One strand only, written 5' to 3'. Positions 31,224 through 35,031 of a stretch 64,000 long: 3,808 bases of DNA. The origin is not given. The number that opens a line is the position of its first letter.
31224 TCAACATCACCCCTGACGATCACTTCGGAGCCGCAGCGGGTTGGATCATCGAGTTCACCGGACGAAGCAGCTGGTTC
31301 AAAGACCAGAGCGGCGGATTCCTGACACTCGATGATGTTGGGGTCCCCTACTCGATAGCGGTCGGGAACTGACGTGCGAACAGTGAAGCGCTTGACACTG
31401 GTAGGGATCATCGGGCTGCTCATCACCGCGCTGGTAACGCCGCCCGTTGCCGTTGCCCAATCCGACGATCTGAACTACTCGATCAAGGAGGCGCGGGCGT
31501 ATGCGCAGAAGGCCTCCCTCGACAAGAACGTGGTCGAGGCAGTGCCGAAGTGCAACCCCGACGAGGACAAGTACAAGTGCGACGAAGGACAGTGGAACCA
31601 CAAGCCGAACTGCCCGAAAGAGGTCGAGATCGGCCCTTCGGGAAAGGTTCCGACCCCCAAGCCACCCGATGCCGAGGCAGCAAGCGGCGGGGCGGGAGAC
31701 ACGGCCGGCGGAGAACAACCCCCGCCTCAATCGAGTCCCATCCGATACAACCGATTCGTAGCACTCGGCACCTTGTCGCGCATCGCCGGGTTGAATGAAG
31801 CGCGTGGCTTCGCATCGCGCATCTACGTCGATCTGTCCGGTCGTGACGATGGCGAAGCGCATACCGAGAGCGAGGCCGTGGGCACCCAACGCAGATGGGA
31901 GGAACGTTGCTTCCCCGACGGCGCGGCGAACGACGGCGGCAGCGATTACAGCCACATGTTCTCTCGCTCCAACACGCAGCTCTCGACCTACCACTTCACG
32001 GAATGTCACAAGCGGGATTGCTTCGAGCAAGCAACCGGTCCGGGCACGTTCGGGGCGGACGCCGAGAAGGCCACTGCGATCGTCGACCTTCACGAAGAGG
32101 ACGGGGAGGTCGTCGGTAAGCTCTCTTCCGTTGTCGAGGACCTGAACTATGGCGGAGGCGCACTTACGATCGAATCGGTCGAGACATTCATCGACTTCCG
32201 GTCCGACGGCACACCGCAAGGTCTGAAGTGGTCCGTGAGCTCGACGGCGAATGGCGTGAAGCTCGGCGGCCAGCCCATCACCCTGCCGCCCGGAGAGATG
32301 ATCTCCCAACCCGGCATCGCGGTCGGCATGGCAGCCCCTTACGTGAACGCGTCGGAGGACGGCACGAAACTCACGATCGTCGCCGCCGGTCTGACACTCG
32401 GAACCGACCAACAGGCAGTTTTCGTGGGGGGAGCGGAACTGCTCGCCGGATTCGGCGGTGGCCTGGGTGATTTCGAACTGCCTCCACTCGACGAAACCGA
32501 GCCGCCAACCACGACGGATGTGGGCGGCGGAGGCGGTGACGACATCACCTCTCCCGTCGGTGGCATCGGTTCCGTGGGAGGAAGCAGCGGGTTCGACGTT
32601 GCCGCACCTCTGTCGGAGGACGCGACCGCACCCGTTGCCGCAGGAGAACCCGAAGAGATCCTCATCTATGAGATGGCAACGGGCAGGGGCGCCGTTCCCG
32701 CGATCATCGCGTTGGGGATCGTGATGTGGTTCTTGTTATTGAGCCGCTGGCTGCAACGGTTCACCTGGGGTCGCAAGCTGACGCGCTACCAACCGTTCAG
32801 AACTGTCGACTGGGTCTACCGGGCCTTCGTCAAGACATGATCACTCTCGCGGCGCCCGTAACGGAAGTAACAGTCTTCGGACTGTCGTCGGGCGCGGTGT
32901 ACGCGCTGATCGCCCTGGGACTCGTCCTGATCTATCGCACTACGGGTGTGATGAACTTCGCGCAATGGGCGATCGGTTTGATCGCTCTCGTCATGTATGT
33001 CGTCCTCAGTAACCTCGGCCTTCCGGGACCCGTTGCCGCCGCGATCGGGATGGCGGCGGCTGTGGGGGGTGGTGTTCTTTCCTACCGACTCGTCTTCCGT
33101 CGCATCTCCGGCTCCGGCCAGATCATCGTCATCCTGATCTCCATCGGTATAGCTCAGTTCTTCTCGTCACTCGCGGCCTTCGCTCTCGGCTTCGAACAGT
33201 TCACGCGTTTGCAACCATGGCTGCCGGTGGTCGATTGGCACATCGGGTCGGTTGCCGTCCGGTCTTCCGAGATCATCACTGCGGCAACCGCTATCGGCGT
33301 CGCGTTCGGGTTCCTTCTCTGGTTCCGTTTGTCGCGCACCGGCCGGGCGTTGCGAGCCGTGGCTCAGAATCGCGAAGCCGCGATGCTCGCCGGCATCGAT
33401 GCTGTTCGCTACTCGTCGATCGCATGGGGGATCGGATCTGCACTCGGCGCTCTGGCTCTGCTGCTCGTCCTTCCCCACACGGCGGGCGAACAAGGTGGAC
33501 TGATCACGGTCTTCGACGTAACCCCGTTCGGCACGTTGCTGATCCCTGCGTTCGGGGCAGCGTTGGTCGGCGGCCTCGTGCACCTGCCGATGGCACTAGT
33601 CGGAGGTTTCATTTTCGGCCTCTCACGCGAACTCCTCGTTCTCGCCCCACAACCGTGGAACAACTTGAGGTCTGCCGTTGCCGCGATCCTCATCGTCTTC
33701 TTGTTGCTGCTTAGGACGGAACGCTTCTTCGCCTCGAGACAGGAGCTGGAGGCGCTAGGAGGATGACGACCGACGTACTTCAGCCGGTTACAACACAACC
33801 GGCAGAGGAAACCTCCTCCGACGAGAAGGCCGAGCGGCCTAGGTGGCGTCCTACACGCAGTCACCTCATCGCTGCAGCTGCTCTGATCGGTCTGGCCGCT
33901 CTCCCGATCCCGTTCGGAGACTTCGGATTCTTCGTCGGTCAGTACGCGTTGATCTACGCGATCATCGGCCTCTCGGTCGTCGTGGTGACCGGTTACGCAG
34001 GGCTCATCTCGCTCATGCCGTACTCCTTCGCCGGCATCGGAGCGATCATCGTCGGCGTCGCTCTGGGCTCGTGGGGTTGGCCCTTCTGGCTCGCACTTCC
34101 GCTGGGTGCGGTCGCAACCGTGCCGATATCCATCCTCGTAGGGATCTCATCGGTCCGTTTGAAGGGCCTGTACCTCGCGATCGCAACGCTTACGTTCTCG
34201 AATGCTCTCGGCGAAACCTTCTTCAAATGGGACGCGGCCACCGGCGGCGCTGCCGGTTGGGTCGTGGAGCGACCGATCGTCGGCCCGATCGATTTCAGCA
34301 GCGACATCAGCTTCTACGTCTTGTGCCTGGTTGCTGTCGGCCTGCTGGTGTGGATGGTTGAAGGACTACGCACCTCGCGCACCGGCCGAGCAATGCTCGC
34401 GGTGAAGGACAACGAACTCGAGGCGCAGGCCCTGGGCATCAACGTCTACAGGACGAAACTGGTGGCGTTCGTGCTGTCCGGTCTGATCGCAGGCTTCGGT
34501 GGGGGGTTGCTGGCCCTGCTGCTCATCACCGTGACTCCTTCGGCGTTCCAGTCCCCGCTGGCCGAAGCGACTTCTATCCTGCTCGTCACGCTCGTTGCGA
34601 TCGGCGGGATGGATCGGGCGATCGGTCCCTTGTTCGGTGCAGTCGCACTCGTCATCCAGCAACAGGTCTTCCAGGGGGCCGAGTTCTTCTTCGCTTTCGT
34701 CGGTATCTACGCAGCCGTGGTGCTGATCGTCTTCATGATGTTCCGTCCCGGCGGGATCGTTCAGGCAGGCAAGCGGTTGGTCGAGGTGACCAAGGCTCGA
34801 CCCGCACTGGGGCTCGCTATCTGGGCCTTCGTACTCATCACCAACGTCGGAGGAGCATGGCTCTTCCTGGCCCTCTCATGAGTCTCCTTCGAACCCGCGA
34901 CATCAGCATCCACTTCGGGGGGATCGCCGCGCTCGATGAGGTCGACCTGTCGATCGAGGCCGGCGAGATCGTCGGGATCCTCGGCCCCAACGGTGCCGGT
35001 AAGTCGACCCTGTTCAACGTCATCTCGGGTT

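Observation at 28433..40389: Twelve-gene, about 12-kb gap-free operon joining a Liv-type ABC importer to ADH-P450-OYE redox enzymes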

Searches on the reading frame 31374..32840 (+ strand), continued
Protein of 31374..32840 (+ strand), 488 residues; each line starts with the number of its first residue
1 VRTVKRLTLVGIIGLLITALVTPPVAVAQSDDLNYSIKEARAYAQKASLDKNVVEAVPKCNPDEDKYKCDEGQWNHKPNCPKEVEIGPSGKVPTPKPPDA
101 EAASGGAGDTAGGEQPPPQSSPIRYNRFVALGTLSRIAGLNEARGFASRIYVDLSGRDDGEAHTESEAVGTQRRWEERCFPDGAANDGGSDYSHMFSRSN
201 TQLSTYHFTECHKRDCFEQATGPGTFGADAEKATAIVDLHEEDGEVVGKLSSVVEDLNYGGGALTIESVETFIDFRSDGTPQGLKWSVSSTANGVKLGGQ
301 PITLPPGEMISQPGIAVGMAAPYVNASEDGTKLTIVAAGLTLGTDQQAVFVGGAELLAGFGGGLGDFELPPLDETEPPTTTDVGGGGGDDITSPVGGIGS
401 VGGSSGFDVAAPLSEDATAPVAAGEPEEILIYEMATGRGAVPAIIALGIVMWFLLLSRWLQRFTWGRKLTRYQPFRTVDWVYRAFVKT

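Call 83: find_encoding_contigs(protein=P0043, flank=10000, max_places=1)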
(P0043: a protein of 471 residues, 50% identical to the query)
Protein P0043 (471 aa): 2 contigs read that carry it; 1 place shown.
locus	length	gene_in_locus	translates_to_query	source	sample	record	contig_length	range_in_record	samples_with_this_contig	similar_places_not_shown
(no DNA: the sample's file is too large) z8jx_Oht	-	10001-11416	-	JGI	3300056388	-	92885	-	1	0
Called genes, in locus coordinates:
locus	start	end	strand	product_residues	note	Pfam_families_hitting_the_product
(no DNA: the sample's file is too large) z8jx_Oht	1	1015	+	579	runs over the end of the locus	PF07732:Cu-oxidase_3, PF07731:Cu-oxidase_2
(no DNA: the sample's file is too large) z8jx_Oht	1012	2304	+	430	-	PF13473:Cupredoxin_1 (weak)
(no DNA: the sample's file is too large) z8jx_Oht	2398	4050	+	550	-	PF07995:GSDH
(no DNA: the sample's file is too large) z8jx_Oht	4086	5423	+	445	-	PF06283:ThuA, PF03422:CBM_6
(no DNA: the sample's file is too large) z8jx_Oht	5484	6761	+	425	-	PF12802:MarR_2 (weak), PF00480:ROK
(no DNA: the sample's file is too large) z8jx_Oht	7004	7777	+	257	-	PF00106:adh_short, PF08659:KR, PF13561:adh_short_C2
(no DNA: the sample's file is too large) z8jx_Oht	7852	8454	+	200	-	-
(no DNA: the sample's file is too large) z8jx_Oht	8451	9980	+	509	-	PF13458:Peripla_BP_6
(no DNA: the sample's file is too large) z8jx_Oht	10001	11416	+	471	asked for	-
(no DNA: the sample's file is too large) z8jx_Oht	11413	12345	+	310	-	PF02653:BPD_transp_2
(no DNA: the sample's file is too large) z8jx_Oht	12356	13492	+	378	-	PF02653:BPD_transp_2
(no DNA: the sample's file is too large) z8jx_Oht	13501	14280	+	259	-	PF13304:AAA_21 (faint), PF00005:ABC_tran, PF12399:BCA_ABC_TP_C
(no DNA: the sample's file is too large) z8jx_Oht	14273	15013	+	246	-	PF00005:ABC_tran, PF13304:AAA_21 (weak)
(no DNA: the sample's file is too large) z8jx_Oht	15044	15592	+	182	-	PF13302:Acetyltransf_3, PF00583:Acetyltransf_1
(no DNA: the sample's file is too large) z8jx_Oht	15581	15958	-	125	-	-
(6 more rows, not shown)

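Call 86: search_solved_structures(query=L022:13184-14410:+, max_evalue=0.00001)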
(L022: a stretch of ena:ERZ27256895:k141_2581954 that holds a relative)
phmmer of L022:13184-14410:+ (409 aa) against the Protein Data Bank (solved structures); distinct sequences matched with E-value up to 0.00001: 7.
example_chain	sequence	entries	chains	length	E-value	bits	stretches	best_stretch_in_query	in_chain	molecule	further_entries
2yhe_A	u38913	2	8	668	7.9e-16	61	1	166-372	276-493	SEC-ALKYL SULFATASE | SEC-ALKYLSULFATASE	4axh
4av7_A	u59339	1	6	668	8e-16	61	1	166-372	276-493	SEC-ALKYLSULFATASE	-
2cfu_A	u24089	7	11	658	7.7e-14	54.4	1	227-379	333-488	SDSA1 | SDS HYDROLASE SDSA1 | ALKYL SULFATASE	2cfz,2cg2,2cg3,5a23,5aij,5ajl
4pdx_A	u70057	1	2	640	7.6e-13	51.1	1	186-403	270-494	Putative alkyl/aryl-sulfatase YjcS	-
4nur_A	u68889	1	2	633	3.4e-12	49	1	215-378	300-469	PSdsA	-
7tl5_A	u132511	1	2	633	2.3e-11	46.3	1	214-383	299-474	Lactamase_B domain-containing protein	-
8d2z_A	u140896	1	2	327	2e-10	43.2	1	50-269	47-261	Metallo-beta-lactamase superfamily protein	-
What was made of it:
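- Its best PDB hits are the sec-alkylsulfatase Pisa1 and SdsA1, E 1e-16 to 1e-13 (call 86).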

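Call 88: fold_search(model_id=the predicted structure, library=viral)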
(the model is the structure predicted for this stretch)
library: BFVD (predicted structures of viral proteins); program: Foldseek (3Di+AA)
matches with E <= 10: 303; with E <= 0.001: 0
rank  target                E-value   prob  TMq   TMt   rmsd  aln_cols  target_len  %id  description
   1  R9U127                6.3e-03  0.13  0.09  0.07  30.1       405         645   14  Readthrough protein [Maize yellow dwarf virus RMV]
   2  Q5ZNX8                1.5e-02  0.89  0.16  0.15  33.7       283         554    8  Uncharacterized protein [Bracoviriform congregatae]
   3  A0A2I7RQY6            2.8e-02  0.12  0.12  0.10  30.9       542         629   10  (no name in the UniProt tables at hand)
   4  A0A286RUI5            4.1e-02  0.04  0.07  0.09  25.6       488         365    8  DNA polymerase processivity factor [Beluga whale alphaherpesvirus 1]
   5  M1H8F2                5.0e-02  0.09  0.12  0.10  16.6       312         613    7  (no name in the UniProt tables at hand)
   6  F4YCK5                5.0e-02  0.07  0.11  0.08  48.1       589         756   10  (no name in the UniProt tables at hand)
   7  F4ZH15                5.9e-02  0.57  0.14  0.18  25.8       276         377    8  (no name in the UniProt tables at hand)
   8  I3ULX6                8.0e-02  0.06  0.10  0.06  26.3       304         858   12  Uncharacterized protein [Synechococcus phage S-CBP3]
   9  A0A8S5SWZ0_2          8.0e-02  0.05  0.08  0.05  31.0       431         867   12  Uncharacterized protein [Siphoviridae sp. ctZHD14]
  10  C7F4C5                8.9e-02  0.11  0.13  0.07  30.2       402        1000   11  (no name in the UniProt tables at hand)
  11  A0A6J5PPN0            9.3e-02  0.06  0.08  0.08  32.6       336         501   10  Uncharacterized protein [uncultured Caudovirales phage]
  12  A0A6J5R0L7            1.1e-01  0.03  0.08  0.11  38.2       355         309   11  Uncharacterized protein [uncultured Caudovirales phage]
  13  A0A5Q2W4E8            1.2e-01  0.18  0.16  0.11  19.9       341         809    9  (no name in the UniProt tables at hand)
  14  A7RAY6                1.2e-01  0.06  0.11  0.07  20.5       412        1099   10  (no name in the UniProt tables at hand)
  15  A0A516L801            1.3e-01  0.03  0.08  0.07  26.0       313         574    7  (no name in the UniProt tables at hand)
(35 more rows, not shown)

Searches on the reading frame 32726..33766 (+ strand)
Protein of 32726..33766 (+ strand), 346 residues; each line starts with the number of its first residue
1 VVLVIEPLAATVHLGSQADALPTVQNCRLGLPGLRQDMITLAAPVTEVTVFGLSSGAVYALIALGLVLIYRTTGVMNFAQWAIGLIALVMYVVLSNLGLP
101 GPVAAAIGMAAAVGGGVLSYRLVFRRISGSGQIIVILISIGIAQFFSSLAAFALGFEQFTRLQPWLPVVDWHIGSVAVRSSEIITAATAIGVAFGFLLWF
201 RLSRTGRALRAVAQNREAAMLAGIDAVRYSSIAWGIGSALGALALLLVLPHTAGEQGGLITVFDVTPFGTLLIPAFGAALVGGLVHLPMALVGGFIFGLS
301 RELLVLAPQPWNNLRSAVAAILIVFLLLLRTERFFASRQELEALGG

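Call 4: search_protein_families(library=pfam, proteins=[window:32726-33766:+], max_evalue=0.01)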
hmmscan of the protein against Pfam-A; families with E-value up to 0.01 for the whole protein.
window:32726-33766:+ (346 aa): 1 family
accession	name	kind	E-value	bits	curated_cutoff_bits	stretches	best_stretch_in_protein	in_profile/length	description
PF02653.21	BPD_transp_2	-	1.3e-24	87.2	26.8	1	50-327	3-269/269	Branched-chain amino acid transport system / permease component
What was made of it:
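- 32837..33766 (+): LivH-type permease. BPD_transp_2, E 1.3e-24 (call 4).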

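Call 9: search_protein_families(library=ncbifam, proteins=[window:32837-33766:+], max_evalue=0.001)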
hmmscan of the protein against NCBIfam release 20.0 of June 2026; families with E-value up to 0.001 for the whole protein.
window:32837-33766:+ (309 aa): 3 families
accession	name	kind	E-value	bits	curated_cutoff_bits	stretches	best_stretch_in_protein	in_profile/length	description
NF008011.0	PRK10740.1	equivalog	6.6e-16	58.8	379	1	14-294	14-297/308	high-affinity branched-chain amino acid ABC transporter permease LivH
TIGR03409.1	urea_trans_UrtB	equivalog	1.2e-10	41.5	250.3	1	11-301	3-289/291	urea ABC transporter permease subunit UrtB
TIGR03622.1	urea_t_UrtB_arc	equivalog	1.8e-08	34.1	374.25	1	17-237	9-226/284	urea ABC transporter, permease protein UrtB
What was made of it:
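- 32837..33766 (+): LivH/UrtB are the best NCBIfam matches, below cut-off (call 9).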

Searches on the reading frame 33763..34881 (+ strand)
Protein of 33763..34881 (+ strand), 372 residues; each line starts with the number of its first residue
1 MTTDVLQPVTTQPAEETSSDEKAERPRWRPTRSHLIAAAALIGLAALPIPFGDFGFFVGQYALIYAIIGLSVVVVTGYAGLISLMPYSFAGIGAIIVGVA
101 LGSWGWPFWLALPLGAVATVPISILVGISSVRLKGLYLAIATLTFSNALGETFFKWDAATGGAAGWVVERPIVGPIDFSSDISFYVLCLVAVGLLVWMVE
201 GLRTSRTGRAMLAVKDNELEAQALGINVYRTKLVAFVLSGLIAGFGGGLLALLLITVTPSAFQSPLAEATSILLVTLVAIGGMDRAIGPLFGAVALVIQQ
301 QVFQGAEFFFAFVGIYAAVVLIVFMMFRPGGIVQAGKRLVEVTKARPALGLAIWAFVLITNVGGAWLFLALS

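Call 4: search_protein_families(library=pfam, proteins=[window:33763-34881:+], max_evalue=0.01)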
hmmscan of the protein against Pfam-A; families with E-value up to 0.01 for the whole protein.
window:33763-34881:+ (372 aa): 1 family
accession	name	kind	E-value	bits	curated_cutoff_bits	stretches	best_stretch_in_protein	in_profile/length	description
PF02653.21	BPD_transp_2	-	4.5e-33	115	26.8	1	61-323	8-263/269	Branched-chain amino acid transport system / permease component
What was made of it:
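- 33763..34881 (+): LivM-type permease. BPD_transp_2, E 4.5e-33 (call 4).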

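Call 9: search_protein_families(library=ncbifam, proteins=[window:33763-34881:+], max_evalue=0.001)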
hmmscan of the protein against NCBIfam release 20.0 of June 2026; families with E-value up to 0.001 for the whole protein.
window:33763-34881:+ (372 aa): 8 families
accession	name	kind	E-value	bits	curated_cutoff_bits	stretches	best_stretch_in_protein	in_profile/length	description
NF008450.0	PRK11301.1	subfamily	1.8e-31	110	366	2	182-343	262-416/418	high-affinity branched-chain amino acid ABC transporter permease LivM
TIGR03408.1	urea_trans_UrtC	equivalog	1.2e-21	77.8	296.2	1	119-333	99-311/313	urea ABC transporter permease subunit UrtC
TIGR03727.1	urea_t_UrtC_arc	equivalog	2.4e-13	49.7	575.55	1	39-344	34-349/369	urea ABC transporter, permease protein UrtC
TIGR03409.1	urea_trans_UrtB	equivalog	5.8e-07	29.5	250.3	1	75-336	24-289/291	urea ABC transporter permease subunit UrtB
TIGR03622.1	urea_t_UrtB_arc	equivalog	1.3e-06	28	374.25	1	63-333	14-277/284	urea ABC transporter, permease protein UrtB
NF007067.0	PRK09512.1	equivalog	4e-06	26.2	398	1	185-307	175-296/321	ribose ABC transporter permease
NF008441.0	PRK11285.1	equivalog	9.1e-05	21.7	378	1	178-260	178-254/333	L-arabinose ABC transporter permease AraH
NF007014.0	PRK09478.1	equivalog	0.00011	21.7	386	1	181-318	182-311/336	galactose/methyl galactoside ABC transporter permease MglC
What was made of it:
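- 33763..34881 (+): LivM/UrtC are the best NCBIfam matches (call 9).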
